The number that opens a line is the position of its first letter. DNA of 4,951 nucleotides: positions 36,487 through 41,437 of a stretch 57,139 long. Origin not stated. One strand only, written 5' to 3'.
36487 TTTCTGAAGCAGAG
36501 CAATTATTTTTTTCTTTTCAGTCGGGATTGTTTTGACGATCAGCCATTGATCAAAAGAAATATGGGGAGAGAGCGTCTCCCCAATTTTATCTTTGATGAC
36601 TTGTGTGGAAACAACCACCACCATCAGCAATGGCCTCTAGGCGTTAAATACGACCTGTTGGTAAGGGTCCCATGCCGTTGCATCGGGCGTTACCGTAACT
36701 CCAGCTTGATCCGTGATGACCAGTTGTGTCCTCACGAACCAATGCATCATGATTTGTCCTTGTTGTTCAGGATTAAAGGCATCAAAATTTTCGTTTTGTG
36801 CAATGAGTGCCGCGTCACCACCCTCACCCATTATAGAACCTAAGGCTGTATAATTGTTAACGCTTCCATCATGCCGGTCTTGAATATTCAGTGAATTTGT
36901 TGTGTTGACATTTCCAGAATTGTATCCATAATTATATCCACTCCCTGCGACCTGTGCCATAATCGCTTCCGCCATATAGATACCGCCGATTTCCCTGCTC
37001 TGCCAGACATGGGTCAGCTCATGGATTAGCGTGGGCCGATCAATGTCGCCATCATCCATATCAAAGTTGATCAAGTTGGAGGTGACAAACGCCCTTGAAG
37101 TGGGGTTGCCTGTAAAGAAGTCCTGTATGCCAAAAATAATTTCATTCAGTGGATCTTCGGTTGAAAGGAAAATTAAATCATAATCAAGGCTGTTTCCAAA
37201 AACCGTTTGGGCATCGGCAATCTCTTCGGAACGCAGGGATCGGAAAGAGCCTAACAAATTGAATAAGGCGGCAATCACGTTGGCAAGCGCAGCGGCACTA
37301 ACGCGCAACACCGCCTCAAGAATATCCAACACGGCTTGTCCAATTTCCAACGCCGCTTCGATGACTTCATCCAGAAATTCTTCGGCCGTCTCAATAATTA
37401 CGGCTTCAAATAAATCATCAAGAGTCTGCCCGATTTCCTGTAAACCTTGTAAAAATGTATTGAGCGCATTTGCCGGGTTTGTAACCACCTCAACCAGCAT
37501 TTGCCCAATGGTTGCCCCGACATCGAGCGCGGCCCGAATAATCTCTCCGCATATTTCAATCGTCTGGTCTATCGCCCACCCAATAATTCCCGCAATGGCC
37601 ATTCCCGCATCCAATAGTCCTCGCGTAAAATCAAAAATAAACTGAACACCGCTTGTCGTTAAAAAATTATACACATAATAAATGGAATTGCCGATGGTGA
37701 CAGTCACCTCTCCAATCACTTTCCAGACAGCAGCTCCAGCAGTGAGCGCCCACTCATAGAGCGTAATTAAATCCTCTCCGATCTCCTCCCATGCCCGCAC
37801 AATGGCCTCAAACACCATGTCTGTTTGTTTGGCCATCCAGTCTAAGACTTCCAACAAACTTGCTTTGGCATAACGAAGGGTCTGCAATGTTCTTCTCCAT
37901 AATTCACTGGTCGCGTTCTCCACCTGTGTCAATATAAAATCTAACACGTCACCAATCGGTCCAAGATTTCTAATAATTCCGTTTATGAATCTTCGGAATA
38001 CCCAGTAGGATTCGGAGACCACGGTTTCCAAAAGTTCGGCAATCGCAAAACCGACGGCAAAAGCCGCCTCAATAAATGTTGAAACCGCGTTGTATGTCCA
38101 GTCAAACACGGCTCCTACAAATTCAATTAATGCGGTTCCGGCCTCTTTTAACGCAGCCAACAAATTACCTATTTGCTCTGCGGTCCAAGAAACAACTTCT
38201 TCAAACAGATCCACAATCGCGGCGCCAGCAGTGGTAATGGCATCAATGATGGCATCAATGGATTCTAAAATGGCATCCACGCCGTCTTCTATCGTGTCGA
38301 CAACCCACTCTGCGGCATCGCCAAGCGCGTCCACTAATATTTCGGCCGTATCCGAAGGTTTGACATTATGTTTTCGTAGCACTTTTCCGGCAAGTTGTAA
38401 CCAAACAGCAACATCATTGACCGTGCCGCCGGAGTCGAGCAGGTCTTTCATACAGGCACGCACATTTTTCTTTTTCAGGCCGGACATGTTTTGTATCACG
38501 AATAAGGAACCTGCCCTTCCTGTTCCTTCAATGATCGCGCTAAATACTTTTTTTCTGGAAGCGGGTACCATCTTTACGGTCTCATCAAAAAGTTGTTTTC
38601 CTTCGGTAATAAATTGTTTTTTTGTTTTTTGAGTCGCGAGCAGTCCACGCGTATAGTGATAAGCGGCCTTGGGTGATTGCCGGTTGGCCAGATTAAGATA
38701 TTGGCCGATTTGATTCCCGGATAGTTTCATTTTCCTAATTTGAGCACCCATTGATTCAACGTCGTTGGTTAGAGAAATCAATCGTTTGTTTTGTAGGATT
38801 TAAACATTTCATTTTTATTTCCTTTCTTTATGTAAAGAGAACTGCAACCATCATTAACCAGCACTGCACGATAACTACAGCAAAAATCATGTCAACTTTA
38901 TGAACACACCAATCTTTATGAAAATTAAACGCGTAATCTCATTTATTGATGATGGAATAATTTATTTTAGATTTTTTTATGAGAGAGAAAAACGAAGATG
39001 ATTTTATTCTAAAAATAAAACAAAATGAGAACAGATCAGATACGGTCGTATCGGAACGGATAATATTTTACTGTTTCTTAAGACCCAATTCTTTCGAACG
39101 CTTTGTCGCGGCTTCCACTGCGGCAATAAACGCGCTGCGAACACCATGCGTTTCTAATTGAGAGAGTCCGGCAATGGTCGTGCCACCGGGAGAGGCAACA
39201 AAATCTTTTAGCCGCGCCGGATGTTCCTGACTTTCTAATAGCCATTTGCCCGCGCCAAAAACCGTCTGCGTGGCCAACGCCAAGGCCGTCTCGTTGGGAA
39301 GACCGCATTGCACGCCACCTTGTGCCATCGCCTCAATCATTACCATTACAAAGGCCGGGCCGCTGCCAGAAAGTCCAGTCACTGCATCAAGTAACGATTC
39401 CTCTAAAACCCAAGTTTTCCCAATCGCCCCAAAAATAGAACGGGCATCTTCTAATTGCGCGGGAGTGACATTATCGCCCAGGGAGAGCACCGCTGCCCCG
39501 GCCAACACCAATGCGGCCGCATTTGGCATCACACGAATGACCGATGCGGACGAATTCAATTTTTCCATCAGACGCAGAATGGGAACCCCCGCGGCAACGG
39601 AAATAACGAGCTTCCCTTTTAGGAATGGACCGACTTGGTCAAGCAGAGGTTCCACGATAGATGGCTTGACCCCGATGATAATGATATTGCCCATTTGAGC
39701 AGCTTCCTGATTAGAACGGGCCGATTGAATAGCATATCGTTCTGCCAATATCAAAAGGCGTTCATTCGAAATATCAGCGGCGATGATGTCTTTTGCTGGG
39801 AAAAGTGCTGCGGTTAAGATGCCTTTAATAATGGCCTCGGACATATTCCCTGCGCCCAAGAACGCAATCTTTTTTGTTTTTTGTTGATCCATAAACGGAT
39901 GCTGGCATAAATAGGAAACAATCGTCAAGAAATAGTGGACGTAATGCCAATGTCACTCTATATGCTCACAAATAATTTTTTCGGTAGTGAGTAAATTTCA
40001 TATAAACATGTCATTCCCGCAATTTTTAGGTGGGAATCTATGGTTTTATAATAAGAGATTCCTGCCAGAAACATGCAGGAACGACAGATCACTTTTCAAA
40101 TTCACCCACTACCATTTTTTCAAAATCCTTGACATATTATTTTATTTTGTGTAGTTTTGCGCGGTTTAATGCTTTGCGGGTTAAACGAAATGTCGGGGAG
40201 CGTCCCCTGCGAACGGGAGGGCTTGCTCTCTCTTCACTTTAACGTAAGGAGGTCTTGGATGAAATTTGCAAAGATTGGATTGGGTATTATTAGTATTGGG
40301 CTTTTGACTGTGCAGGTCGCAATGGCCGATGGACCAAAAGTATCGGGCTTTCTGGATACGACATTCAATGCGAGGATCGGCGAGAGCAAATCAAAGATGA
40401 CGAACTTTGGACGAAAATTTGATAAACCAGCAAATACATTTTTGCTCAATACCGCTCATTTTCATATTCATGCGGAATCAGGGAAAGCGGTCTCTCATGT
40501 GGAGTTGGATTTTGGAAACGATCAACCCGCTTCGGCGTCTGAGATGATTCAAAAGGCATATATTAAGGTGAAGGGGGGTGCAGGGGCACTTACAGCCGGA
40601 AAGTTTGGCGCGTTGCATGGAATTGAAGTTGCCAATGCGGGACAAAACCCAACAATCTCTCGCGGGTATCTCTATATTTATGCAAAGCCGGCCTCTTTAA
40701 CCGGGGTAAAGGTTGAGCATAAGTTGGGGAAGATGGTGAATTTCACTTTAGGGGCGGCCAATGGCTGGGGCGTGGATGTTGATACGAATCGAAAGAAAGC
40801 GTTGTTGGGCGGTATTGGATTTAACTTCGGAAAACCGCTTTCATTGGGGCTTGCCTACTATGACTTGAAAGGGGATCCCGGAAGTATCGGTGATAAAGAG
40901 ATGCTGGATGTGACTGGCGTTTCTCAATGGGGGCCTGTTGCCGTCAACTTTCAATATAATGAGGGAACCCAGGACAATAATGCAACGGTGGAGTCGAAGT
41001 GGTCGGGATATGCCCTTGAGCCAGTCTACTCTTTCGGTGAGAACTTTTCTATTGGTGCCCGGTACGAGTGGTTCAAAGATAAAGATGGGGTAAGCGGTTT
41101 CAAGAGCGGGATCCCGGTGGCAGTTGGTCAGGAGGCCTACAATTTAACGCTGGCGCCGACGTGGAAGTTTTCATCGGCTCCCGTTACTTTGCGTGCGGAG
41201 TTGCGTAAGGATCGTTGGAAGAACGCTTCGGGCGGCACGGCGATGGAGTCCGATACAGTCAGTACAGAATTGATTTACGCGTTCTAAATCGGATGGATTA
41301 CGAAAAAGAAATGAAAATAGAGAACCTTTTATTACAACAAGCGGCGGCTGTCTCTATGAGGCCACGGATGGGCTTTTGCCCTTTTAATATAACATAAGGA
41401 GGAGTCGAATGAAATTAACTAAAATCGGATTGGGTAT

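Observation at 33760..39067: Uncharacterised, apparently co-regulated hydrolase cassette between flgL and proC (best candidate for a novel system)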

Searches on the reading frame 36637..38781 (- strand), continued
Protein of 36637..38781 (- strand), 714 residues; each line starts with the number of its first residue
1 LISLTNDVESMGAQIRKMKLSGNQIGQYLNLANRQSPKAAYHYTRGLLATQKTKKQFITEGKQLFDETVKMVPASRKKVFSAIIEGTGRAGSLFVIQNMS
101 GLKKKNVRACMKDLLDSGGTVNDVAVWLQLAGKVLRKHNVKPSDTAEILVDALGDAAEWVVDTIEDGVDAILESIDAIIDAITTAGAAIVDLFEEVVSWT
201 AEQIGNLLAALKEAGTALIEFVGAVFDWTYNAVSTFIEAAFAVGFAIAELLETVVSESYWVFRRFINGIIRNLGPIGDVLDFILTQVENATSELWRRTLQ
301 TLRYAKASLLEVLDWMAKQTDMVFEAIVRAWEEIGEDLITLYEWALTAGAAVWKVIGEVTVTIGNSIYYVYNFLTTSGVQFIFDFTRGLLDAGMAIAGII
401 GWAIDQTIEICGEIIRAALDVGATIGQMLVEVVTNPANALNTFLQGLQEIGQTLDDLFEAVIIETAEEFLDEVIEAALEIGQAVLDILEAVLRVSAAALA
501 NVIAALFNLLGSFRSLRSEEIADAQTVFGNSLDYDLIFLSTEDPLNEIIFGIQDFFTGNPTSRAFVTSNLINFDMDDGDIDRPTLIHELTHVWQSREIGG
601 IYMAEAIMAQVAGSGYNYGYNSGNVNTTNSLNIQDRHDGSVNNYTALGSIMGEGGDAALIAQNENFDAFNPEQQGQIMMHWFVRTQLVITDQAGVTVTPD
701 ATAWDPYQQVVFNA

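Call 79: fold_search(model_id=the predicted structure, library=viral)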
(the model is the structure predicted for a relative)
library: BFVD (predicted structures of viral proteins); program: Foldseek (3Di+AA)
matches with E <= 10: 279; with E <= 0.001: 0
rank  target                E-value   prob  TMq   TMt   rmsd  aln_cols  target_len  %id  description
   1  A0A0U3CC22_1          3.1e-03  0.38  0.11  0.09  45.7       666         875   14  Putative tail length tape-measure protein [Pseudomonas phage SM1]
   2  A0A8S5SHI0            3.8e-03  0.57  0.13  0.12  35.5       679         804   13  Uncharacterized protein (Fragment) [Siphoviridae sp. ctzyE57]
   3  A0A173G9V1            1.2e-02  0.21  0.10  0.07  40.2       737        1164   14  Tape measure protein [Propionibacterium phage PFR2]
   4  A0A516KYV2            4.3e-02  0.09  0.09  0.07  37.4       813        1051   13  (no name in the UniProt tables at hand)
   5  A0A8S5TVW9            1.5e-01  0.11  0.09  0.08  36.6       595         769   12  Minor tail protein [Siphoviridae sp. ctmxA102]
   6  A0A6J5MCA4            1.8e-01  0.08  0.09  0.07  37.2       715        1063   13  Uncharacterized protein [uncultured Caudovirales phage]
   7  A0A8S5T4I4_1          1.8e-01  0.08  0.10  0.06  42.0       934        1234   12  Tape measure protein N-terminal domain-containing protein [Siphoviridae sp. ctn8e14]
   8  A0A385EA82            2.2e-01  0.35  0.10  0.17  35.5       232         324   14  Uncharacterized protein [Caulobacter phage CcrPW]
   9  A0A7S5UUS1            2.2e-01  0.15  0.08  0.08  39.5       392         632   16  (no name in the UniProt tables at hand)
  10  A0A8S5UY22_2          2.3e-01  0.11  0.09  0.08  42.4       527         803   13  Tail tape measure [Siphoviridae sp. ctjKY6]
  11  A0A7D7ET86            2.5e-01  0.15  0.10  0.14  34.6       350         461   11  (no name in the UniProt tables at hand)
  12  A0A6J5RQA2            2.5e-01  0.09  0.08  0.05  42.1       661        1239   11  COG5281 Phage-related minor tail protein [uncultured Caudovirales phage]
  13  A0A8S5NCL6            2.8e-01  0.20  0.15  0.11  36.1       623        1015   13  Minor tail protein [Siphoviridae sp. ctUse40]
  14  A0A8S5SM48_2          3.1e-01  0.10  0.10  0.08  38.8       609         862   13  Tape measure domain protein [Myoviridae sp. ctPoO4]
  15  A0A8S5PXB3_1          3.2e-01  0.12  0.13  0.12  34.0       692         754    9  Minor tail protein [Myoviridae sp. ct4tH12]
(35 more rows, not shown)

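Call 80: search_dna_similar(query=window:36637-38751:-, collection=phages, mode=protein, max_evalue=0.001, max_rows=15)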
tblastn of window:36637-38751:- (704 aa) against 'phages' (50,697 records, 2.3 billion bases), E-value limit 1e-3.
No match.
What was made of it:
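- On Phage tail tape measure protein: No phage tblastn hit (call 80).
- Closest known: Phage tail tape measure proteins. Different: No tblastn hit in 50,697 phage genomes (call 80).
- No homologue in 50,697 phage genomes (call 80).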

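Call 88: search_protein_representatives(alignment_id=A2)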
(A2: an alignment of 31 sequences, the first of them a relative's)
Query: 31 sequences, 725 profile positions. Proteins with E-value up to 0.001 (for the whole library): 1763; up to 1e-10: 465; up to 1e-30: 138. The best 150 are listed.
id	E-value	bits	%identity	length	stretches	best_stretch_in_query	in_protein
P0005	0.0e+00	1228.5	-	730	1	3-725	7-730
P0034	0.0e+00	1125.0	-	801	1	6-724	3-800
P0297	3.0e-298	1007.6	-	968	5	195-725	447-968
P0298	4.1e-269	911.3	-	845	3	190-725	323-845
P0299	1.4e-261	886.4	-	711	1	12-701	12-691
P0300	1.2e-254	863.5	-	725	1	1-724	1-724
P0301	5.1e-251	851.4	-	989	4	171-723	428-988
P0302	4.9e-243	825.1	-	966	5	199-723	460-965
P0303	1.4e-239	813.6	-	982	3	182-723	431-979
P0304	2.5e-237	806.2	-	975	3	154-725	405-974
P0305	4.0e-235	798.9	-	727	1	11-724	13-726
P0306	3.5e-230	782.6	-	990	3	153-725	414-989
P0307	8.2e-225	764.8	-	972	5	191-723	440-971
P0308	7.4e-219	745.1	-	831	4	187-633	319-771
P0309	9.9e-219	744.7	-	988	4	184-633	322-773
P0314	7.0e-159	546.8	-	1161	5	189-633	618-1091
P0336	1.0e-85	304.9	-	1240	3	167-518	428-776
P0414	2.1e-36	142.0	-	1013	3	463-723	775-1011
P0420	4.5e-35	137.5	-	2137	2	519-723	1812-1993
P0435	2.1e-29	118.8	-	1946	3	409-609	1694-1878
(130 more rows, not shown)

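Call 89: search_protein_families(library=pfam, proteins=[P0420, P0435, P0336, P0314, P0414], max_evalue=0.001)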
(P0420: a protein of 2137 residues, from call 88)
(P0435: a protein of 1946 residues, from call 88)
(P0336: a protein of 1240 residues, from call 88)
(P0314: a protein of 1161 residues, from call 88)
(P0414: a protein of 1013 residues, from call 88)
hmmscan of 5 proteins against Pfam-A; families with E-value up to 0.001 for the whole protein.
P0420 (2137 aa): 3 families
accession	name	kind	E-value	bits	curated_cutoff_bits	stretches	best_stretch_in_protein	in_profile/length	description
PF18911.6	PKD_4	-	7.4e-114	372.5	27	8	132-210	1-76/85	PKD domain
PF00801.26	PKD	-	3.2e-61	203.7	23.5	6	141-210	7-73/80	PKD domain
PF22352.2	K319L-like_PKD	-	2.6e-29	101.5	27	1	139-218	1-84/84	K319L-like, PKD domain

P0435 (1946 aa): 4 families
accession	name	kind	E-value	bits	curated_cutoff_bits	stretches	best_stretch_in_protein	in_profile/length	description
PF18911.6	PKD_4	-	5.1e-128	417.9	27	9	690-776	1-85/85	PKD domain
PF00801.26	PKD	-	2e-73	242.8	23.5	7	234-296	15-75/80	PKD domain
PF22352.2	K319L-like_PKD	-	4.2e-32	110.4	27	3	130-209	1-84/84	K319L-like, PKD domain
PF01483.27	P_proprotein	-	0.0002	21.8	21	0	1085-1166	4-84/86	Proprotein convertase P-domain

P0336 (1240 aa): 0 families

P0314 (1161 aa): 3 families
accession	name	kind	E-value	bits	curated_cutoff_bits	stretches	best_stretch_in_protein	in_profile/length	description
PF04513.17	Baculo_PEP_C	-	7.7e-05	23.2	38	0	525-607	38-116/140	Baculovirus polyhedron envelope protein, PEP, C terminus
PF17109.10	Goodbye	-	0.00014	22.7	24.8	0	333-393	45-104/120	fungal STAND N-terminal Goodbye domain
PF06160.17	EzrA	-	0.00024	20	39.6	1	211-374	99-253/557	Septation ring formation regulator, EzrA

P0414 (1013 aa): 0 families
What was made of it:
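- The same domain sits at the C-end of giant PKD-repeat proteins (calls 88, 89).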

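Call 90: search_dna_similar(query=window:36637-38751:-, collection=plasmids, mode=protein, max_evalue=0.00001, max_rows=15)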
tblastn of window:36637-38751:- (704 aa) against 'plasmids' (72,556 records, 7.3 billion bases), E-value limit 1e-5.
No match.
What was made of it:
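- Tried and rejected: tblastn of A. No match in 50,697 phage genomes or 72,556 plasmids (calls 80, 90).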

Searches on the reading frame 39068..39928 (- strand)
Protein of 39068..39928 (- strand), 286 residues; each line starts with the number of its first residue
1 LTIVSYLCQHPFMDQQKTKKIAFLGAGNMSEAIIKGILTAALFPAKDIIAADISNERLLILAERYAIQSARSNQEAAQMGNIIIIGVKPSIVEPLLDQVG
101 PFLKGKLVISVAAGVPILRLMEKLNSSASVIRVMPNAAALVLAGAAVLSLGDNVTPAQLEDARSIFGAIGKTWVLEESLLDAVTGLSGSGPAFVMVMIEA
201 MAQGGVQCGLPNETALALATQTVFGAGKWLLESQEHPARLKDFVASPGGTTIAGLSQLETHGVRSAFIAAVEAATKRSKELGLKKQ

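Call 50: search_protein_families(library=pfam, proteins=[window:39068-39928:-], max_evalue=0.0001)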
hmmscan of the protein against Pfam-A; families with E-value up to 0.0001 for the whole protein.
window:39068-39928:- (286 aa): 2 families
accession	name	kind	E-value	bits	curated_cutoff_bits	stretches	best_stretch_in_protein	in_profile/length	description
PF14748.11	P5CR_dimer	-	1.1e-41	141.7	25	1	177-281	1-105/105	Pyrroline-5-carboxylate reductase dimerisation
PF03807.23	F420_oxidored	-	1.4e-17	64.5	21.6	1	20-114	1-94/94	NADP oxidoreductase coenzyme F420-dependent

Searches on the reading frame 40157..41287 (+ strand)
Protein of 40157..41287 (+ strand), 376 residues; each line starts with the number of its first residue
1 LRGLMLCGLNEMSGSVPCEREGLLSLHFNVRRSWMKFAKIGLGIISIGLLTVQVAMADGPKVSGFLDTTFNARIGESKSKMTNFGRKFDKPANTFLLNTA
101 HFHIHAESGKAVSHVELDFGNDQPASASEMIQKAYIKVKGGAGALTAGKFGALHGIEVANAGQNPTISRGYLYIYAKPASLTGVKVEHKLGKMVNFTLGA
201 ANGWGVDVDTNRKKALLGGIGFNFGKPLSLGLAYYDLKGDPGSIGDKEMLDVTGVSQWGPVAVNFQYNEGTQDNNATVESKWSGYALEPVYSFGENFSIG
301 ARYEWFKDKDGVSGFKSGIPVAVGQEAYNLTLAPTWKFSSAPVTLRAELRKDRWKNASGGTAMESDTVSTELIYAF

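Call 50: search_protein_families(library=pfam, proteins=[window:40157-41287:+], max_evalue=0.0001)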
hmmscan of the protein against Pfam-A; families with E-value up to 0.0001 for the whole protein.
window:40157-41287:+ (376 aa): 2 families
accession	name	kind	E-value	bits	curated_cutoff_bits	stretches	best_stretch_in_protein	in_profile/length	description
PF07642.17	BBP2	-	6.7e-42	144.4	26.2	1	61-376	3-339/339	Putative beta-barrel porin-2, OmpL-like. bbp2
PF13609.12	Porin_4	-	1e-09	39.1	27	1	53-338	10-292/310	Gram-negative porin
